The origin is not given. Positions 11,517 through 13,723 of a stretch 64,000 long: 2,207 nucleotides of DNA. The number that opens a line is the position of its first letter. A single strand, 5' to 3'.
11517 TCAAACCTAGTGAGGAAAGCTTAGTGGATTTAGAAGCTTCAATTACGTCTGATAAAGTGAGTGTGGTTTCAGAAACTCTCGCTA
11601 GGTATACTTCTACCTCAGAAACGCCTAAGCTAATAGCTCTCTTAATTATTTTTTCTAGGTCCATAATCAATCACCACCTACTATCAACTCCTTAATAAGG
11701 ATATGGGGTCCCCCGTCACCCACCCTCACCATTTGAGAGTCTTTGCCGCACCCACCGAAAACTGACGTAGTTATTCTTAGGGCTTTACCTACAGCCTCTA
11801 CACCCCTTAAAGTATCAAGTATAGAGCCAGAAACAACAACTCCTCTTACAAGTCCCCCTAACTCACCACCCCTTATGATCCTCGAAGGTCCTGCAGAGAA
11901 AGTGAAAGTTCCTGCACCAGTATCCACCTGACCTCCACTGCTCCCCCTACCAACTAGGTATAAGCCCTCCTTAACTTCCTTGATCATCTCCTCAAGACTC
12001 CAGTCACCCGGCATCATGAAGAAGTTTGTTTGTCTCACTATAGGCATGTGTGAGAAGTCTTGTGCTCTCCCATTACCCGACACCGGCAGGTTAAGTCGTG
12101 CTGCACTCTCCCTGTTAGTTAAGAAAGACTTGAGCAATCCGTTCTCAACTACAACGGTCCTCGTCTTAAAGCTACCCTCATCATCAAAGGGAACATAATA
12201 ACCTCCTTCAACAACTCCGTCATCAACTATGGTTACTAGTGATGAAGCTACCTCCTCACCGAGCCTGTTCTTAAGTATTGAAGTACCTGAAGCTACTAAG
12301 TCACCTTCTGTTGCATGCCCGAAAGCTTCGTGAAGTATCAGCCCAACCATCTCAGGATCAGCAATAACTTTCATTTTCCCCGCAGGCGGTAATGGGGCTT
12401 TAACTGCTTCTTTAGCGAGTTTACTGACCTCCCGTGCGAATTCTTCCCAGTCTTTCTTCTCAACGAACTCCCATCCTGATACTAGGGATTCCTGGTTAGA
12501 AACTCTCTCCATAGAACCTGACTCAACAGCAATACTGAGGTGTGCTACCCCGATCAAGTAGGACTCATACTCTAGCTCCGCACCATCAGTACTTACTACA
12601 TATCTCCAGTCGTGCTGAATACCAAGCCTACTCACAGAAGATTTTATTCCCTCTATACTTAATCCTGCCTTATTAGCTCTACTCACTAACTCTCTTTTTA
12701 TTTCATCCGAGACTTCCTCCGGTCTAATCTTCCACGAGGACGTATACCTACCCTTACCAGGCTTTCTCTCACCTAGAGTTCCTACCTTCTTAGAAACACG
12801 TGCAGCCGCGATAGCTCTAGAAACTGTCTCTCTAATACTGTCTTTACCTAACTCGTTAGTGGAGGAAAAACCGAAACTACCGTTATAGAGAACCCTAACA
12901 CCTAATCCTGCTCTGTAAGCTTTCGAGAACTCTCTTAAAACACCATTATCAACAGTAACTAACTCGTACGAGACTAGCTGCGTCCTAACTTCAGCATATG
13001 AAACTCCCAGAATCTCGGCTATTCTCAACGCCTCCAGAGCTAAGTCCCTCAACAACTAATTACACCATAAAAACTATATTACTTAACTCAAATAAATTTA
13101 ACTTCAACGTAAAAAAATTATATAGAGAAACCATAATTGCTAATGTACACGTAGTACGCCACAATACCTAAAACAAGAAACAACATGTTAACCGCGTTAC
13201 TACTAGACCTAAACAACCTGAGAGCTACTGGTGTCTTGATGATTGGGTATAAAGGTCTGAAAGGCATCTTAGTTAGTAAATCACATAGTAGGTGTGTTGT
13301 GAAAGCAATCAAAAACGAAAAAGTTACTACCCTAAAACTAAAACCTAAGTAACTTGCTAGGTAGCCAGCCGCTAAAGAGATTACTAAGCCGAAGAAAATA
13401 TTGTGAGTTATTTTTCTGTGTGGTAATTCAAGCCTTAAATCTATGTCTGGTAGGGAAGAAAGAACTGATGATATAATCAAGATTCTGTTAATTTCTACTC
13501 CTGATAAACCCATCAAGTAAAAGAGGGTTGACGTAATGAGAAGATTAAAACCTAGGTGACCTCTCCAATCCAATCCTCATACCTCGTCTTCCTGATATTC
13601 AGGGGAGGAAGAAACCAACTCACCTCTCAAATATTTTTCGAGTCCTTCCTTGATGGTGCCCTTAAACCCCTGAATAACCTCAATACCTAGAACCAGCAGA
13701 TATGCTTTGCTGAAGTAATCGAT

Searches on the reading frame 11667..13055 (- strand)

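Call 36: search_protein_families(library=pfam, proteins=[window:11667-13055:-], max_evalue=0.00001)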
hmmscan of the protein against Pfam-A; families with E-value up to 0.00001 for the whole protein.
window:11667-13055:- (462 aa): 3 families
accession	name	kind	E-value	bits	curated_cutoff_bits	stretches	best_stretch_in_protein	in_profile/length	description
PF19289.4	PmbA_TldD_3rd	-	5.1e-63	212.6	22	1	226-461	2-220/220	PmbA/TldA metallopeptidase C-terminal domain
PF01523.21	PmbA_TldD_1st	-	9.9e-13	48.5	20.9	1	21-85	1-65/65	PmbA/TldA metallopeptidase domain 1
PF19290.4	PmbA_TldD_2nd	-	6.6e-07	30.2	20.9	1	111-216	2-107/109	PmbA/TldA metallopeptidase central domain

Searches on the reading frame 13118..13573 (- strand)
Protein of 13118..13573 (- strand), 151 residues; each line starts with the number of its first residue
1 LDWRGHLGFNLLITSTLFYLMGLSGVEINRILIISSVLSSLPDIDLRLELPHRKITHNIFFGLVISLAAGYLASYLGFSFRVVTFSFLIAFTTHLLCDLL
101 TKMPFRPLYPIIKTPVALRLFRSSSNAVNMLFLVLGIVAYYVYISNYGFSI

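Call 54: search_protein_families(library=pfam, proteins=[window:13118-13573:-], max_evalue=0.0001)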
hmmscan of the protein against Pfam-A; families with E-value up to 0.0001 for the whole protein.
window:13118-13573:- (151 aa): 1 family
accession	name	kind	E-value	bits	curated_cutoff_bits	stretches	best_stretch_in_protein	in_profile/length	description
PF04307.19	YdjM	-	5.3e-14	52.5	29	1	1-141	1-146/176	YdjM inner membrane protein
